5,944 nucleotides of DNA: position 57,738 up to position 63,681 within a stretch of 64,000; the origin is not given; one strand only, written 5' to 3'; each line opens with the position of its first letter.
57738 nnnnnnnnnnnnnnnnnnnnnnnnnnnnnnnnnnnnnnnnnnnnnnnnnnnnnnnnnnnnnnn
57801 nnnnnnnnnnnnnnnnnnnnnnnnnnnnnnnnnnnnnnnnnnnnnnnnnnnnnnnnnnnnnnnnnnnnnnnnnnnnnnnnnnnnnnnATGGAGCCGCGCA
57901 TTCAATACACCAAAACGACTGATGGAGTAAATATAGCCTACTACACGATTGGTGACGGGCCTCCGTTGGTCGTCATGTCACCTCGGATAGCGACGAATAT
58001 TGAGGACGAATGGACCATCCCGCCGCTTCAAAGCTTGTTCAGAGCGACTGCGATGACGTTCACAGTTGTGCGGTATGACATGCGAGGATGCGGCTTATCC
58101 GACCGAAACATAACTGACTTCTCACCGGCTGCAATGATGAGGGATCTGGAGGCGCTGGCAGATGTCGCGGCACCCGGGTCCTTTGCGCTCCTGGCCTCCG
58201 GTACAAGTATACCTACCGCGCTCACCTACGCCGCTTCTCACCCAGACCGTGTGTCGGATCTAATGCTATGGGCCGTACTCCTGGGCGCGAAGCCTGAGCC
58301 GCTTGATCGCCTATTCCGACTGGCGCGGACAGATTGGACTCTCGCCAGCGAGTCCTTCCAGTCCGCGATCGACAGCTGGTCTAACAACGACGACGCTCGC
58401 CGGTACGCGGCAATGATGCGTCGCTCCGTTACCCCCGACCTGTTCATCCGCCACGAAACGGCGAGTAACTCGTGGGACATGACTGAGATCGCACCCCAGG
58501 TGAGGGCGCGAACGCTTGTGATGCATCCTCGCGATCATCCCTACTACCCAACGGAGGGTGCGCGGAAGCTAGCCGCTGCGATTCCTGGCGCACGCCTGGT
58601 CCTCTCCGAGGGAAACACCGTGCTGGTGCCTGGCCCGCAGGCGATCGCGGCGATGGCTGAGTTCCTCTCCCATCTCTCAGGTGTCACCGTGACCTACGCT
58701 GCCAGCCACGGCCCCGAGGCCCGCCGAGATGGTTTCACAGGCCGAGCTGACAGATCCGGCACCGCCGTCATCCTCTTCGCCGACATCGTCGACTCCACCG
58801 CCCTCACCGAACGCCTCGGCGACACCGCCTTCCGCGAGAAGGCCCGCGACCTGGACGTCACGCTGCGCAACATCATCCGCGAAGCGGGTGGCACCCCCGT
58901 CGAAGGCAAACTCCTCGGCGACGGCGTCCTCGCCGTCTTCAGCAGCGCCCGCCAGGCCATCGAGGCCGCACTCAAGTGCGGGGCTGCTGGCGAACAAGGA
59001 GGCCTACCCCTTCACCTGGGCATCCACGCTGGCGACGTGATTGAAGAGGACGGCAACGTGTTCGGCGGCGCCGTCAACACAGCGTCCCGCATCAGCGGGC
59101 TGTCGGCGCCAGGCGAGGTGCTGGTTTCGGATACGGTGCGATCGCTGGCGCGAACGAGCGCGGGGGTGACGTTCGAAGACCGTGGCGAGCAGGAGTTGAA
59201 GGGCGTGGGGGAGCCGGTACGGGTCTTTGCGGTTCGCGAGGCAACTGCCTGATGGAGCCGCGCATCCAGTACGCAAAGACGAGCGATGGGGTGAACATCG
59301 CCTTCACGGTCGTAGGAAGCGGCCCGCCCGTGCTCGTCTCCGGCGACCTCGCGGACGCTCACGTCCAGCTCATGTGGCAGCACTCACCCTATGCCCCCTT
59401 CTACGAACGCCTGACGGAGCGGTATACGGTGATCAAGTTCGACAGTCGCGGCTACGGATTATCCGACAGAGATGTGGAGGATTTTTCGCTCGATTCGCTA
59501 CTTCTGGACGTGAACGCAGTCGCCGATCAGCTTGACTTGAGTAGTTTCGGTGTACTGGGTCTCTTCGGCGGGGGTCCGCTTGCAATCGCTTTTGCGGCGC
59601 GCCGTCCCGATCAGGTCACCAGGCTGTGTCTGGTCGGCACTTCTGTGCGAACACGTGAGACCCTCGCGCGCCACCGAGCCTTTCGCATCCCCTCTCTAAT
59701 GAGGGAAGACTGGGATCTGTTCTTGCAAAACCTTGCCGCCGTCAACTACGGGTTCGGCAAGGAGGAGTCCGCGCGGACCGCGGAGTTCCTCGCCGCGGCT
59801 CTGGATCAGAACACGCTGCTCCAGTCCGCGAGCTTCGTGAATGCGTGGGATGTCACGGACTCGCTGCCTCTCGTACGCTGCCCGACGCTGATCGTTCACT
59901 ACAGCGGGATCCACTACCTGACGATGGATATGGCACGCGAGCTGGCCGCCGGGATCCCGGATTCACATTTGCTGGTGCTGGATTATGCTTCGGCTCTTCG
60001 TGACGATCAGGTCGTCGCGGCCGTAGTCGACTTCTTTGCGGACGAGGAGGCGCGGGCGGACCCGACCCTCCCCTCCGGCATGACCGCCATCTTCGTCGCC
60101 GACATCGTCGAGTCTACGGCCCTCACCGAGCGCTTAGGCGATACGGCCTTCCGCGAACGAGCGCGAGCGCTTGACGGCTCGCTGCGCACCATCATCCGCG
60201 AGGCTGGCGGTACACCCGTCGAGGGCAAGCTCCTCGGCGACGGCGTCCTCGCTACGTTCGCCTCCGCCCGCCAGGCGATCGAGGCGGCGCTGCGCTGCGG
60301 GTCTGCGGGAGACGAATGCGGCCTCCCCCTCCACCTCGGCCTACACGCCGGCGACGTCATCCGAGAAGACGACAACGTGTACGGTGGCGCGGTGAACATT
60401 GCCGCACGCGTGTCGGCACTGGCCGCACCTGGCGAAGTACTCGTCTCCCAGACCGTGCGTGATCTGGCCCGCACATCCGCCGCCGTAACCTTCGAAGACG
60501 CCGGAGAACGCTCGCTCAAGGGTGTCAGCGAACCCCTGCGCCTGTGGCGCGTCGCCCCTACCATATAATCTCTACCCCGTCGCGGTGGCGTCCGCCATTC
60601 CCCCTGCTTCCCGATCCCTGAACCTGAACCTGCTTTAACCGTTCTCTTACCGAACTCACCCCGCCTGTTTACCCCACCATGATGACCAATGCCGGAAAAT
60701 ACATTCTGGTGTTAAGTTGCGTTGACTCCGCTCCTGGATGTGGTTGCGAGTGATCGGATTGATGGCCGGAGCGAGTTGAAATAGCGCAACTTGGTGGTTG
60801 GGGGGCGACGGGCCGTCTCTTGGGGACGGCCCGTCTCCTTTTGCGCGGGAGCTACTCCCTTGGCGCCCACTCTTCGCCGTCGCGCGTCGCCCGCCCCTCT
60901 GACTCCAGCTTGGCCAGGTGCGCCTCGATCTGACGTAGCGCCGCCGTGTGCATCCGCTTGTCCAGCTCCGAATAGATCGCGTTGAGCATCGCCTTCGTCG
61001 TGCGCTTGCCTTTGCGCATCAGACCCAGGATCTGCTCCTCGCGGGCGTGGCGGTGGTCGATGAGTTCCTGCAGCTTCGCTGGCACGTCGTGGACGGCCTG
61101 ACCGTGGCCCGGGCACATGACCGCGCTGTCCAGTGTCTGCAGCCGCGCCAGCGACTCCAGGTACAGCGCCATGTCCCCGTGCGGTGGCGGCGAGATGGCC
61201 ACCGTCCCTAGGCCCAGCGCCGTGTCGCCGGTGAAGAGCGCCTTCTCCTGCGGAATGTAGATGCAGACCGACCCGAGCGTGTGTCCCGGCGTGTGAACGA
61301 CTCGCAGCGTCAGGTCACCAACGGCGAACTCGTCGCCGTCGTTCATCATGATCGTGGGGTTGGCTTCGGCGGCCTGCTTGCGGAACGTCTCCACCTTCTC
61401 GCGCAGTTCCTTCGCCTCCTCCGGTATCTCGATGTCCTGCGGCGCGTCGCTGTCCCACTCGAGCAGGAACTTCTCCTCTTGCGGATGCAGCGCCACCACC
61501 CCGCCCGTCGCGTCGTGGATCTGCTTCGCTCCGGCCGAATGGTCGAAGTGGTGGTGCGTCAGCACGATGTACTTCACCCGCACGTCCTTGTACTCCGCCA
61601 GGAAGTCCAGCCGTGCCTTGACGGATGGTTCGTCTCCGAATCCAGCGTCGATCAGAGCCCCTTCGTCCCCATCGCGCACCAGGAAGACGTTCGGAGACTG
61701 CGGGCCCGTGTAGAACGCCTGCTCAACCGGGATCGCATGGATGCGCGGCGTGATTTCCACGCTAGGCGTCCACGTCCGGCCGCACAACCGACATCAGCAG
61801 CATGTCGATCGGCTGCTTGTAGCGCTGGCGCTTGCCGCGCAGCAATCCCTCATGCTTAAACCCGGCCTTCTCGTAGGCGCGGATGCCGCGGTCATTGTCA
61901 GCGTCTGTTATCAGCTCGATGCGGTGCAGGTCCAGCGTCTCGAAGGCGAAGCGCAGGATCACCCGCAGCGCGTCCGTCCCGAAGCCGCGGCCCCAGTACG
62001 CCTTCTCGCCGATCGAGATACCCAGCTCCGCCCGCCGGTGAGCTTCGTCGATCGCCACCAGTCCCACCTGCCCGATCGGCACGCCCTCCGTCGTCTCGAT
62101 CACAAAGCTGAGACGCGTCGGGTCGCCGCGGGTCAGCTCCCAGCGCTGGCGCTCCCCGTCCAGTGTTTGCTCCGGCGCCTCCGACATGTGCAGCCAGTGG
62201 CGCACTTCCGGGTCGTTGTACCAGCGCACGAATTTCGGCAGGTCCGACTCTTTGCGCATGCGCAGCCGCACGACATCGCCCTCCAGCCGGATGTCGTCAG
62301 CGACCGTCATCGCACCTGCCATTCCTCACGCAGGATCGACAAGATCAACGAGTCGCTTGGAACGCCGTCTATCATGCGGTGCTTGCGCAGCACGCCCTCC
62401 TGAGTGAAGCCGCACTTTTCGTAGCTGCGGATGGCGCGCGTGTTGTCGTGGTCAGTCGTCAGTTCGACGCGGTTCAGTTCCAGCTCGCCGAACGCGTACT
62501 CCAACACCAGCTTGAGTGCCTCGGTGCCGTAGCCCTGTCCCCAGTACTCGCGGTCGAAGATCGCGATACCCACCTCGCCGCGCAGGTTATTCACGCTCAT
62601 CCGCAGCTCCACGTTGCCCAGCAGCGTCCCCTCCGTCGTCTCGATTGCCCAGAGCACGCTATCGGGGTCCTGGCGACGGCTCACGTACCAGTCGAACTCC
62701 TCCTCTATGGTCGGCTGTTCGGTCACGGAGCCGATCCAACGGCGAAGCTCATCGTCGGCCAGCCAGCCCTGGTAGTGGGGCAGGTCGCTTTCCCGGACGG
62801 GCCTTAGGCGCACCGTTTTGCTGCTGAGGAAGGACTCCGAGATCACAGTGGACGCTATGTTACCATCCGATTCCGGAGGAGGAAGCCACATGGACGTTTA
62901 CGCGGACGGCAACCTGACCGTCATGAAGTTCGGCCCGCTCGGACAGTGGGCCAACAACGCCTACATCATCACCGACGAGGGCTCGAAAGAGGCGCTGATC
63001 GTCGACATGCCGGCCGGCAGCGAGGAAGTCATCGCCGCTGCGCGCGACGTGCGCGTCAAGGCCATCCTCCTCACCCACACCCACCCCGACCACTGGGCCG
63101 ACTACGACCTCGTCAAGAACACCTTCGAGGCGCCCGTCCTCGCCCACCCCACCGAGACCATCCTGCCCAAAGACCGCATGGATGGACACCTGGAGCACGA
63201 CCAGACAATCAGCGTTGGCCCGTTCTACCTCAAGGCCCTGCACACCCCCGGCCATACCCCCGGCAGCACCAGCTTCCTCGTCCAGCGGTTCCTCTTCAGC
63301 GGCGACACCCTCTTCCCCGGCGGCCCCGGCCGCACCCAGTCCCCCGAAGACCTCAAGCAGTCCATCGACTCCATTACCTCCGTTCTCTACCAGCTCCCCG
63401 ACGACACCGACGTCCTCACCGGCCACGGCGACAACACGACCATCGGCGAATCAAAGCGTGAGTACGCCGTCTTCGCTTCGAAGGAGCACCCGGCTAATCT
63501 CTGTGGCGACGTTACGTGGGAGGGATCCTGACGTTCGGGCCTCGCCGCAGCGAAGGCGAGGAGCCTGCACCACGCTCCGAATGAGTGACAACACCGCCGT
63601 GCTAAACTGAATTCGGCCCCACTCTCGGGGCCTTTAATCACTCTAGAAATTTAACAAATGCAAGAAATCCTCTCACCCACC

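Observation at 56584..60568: Three tandem, translationally coupled alpha/beta-hydrolase-adenylyl-cyclase fusion genes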

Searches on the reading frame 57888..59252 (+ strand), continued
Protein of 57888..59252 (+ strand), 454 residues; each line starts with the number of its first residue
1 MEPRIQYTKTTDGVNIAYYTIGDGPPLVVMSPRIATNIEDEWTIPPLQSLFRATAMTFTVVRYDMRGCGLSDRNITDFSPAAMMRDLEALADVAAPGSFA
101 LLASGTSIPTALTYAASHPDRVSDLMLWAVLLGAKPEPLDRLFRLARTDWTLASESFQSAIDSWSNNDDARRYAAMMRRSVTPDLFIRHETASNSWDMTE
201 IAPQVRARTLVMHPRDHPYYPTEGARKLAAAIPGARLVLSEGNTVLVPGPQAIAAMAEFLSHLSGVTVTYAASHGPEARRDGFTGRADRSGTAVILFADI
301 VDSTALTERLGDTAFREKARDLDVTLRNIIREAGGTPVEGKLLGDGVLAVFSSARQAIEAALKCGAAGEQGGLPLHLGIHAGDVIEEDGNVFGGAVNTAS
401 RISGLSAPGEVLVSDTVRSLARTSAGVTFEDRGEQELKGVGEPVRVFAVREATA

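Call 69: find_encoding_contigs(protein=P0244, flank=8000, max_places=2)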
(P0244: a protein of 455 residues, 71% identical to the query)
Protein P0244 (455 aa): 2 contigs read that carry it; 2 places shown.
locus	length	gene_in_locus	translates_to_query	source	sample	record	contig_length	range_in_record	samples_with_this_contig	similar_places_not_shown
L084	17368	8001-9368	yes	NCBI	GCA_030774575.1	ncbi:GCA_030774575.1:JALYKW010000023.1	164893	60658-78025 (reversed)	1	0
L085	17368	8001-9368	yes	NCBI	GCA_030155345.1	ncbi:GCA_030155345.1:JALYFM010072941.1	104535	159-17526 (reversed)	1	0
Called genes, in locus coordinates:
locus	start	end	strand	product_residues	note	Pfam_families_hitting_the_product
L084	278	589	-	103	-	PF03992:ABM (weak)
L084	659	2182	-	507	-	-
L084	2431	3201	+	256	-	PF01738:DLH, PF12146:Hydrolase_4 (faint), PF00326:Peptidase_S9 (faint)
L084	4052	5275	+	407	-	PF02515:CoA_transf_3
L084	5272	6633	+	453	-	PF02515:CoA_transf_3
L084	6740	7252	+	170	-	PF05163:DinB (weak)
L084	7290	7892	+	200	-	PF13302:Acetyltransf_3, PF00583:Acetyltransf_1 (weak)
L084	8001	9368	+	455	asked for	PF00211:Guanylate_cyc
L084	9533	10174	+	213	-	PF01596:Methyltransf_3, PF13578:Methyltransf_24, PF13649:Methyltransf_25 (weak)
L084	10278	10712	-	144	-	PF04892:VanZ-LLP1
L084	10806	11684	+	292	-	PF00561:Abhydrolase_1 (faint)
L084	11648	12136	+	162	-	PF00211:Guanylate_cyc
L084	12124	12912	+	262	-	PF13847:Methyltransf_31 (weak), PF08241:Methyltransf_11, PF13649:Methyltransf_25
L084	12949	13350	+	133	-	PF00903:Glyoxalase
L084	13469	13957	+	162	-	PF06983:3-dmu-9_3-mt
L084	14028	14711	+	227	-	PF14329:DUF4386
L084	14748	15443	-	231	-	PF02481:DNA_processg_A, PF18306:LDcluster4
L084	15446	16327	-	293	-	PF00156:Pribosyltran (weak)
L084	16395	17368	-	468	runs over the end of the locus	PF05133:SPP1_portal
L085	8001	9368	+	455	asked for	PF00211:Guanylate_cyc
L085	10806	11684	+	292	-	PF00561:Abhydrolase_1 (faint)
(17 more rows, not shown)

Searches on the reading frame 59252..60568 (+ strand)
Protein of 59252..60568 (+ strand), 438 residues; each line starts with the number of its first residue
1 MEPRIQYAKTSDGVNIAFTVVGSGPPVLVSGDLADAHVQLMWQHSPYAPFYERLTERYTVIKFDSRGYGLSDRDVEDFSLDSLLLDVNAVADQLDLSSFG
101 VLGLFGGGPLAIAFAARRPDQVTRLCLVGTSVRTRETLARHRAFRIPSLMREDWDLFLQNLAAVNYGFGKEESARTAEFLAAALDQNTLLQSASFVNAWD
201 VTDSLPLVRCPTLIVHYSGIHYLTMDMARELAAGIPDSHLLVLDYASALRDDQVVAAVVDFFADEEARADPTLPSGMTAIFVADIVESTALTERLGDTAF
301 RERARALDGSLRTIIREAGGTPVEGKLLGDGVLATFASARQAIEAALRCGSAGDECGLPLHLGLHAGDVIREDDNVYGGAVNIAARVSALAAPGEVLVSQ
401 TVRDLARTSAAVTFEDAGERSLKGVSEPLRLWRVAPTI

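Call 5: search_protein_families(library=pfam, proteins=[window:59252-60568:+], max_evalue=0.01)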
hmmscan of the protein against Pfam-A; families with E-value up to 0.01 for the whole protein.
window:59252-60568:+ (438 aa): 4 families
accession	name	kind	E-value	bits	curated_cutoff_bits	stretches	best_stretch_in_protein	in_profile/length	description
PF00561.26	Abhydrolase_1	-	1.9e-11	44.5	25.8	1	52-237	21-227/245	alpha/beta hydrolase fold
PF00211.25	Guanylate_cyc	-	2.6e-06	27.6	21.9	1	356-425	98-173/183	Adenylate and Guanylate cyclase catalytic domain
PF12146.15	Hydrolase_4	-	7.5e-05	22.6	27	1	47-138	20-117/239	Serine aminopeptidase, S33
PF12697.13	Abhydrolase_6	-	9e-05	23.7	26.3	1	37-227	9-177/217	Alpha/beta hydrolase family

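Call 43: search_protein_families(library=ncbifam, proteins=[window:59252-60565:+], max_evalue=0.001)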
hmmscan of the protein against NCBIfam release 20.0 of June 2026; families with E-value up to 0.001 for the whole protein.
window:59252-60565:+ (438 aa): 23 families
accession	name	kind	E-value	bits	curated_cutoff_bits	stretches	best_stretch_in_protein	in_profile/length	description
NF058673.1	LipAdnlyCyLipJMY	equivalog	2.3e-46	158.4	800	2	193-431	209-446/449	bifunctional lipase/adenylate cyclase LipJ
NF051488.1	bifunc_PcaDC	exception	5.5e-22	78.4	390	1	47-266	28-254/375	bifunctional 3-oxoadipate enol-lactonase/4-carboxymuconolactone decarboxylase PcaDC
TIGR02427.1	protocat_pcaD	equivalog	5.2e-19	68.6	255.85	1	47-261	29-249/251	3-oxoadipate enol-lactonase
NF051487.1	bifunc_PcaCD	exception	2.6e-15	56.4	430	1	52-249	193-394/413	bifunctional 4-carboxymuconolactone decarboxylase/3-oxoadipate enol-lactonase PcaCD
TIGR03611.1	RutD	equivalog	8.7e-15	54.8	238.5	1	47-247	29-236/258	pyrimidine utilization protein D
NF050089.1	i_nPHAscl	equivalog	2.9e-11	43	300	1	47-130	34-117/288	intracellular short-chain-length polyhydroxyalkanoate depolymerase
TIGR01250.1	pro_imino_pep_2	subfamily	2.5e-08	33.9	167.65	0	44-130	39-129/288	proline iminopeptidase-family hydrolase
NF002873.0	PRK03204.1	equivalog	3.1e-07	30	466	1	18-142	28-146/286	haloalkane dehalogenase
TIGR01249.1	pro_imino_pep_1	equivalog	4.2e-07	29.4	259.75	1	56-167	52-166/307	prolyl aminopeptidase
NF052610.1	macro_16_ester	equivalog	1.1e-06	28.2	420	1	50-136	43-133/281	alpha/beta fold macrolide esterase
TIGR04510.1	mod_pep_cyc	subfamily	1.4e-06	27.1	400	1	277-411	5-154/814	putative peptide modification system cyclase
TIGR01738.1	bioH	equivalog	2.4e-06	27.4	206.95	1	47-133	20-101/245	pimeloyl-ACP methyl ester esterase BioH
NF045948.1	ProImpepThrmp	equivalog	2.8e-06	27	500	0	196-249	218-270/291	proline iminopeptidase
TIGR03343.1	biphenyl_bphD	equivalog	3.5e-06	26.4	462.15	1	57-244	60-258/282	2-hydroxy-6-oxo-6-phenylhexa-2,4-dienoate hydrolase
NF045632.1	hydroxlase_HsaD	equivalog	3.6e-06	26.1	400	1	51-131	57-138/290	4,5:9,10-diseco-3-hydroxy-5,9,17-trioxoandrosta-1(10),2-diene-4-oate hydrolase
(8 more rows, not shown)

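Call 58: search_protein_families(library=padloc, proteins=[window:59252-60565:+], max_evalue=0.001)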
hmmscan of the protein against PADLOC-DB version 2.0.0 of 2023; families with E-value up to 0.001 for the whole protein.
window:59252-60565:+ (438 aa): 1 family
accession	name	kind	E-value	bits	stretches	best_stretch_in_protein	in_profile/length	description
PDLC02367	PycC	-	3.1e-05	21.5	0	279-346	45-110/226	-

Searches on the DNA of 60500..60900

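Call 72: search_rna_families(source=window, start=60500, end=60900, threshold=evalue, max_evalue=1)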
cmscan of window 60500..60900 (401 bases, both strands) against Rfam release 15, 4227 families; matches with E-value up to 1: 2.
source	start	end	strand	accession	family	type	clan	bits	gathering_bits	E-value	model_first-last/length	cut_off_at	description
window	60807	60838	-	RF01521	CC1840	Gene; sRNA;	-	21.5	50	0.97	64-95/95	no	caulobacter sRNA CC1840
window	60804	60838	+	RF03366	mir-3122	Gene; miRNA;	-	19.9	92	0.44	20-54/73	no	mir-3122 microRNA precursor family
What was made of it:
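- Tried and rejected: (7) A structured RNA in the 239-nt stretch between the P3 stop and the terminator: no Rfam match beyond chance (call 72).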

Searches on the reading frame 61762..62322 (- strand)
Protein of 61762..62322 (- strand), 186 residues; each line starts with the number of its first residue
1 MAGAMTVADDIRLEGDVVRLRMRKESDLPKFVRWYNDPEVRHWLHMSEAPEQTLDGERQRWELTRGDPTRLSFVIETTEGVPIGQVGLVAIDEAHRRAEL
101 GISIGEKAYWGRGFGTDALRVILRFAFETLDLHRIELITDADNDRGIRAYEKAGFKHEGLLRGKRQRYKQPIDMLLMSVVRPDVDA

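Call 51: search_protein_families(library=pfam, proteins=[window:61762-62322:-], max_evalue=0.0001)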
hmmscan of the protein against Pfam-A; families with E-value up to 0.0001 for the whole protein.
window:61762-62322:- (186 aa): 4 families
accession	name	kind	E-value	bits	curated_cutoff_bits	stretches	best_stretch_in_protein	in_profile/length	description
PF13302.13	Acetyltransf_3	-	4.4e-29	102.4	25.4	1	19-156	3-138/138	Acetyltransferase (GNAT) domain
PF00583.31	Acetyltransf_1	-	1.3e-14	54.8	20.7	1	44-155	8-116/116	Acetyltransferase (GNAT) family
PF13523.12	Acetyltransf_8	-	5.3e-13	49.3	27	1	25-159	3-141/145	Acetyltransferase (GNAT) domain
PF13420.13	Acetyltransf_4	-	5.3e-07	30.2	24.3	1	20-175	1-154/155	Acetyltransferase (GNAT) domain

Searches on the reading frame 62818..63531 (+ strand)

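Call 51: search_protein_families(library=pfam, proteins=[window:62818-63531:+], max_evalue=0.0001)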
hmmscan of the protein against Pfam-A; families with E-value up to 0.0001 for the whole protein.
window:62818-63531:+ (237 aa): 2 families
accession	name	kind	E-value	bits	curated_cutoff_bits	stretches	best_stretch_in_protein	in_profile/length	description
PF00753.33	Lactamase_B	-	6.9e-17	62.5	22.7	1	42-197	2-191/196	Metallo-beta-lactamase superfamily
PF12706.13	Lactamase_B_2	-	4.2e-05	23.7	27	1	76-164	25-143/200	Beta-lactamase superfamily domain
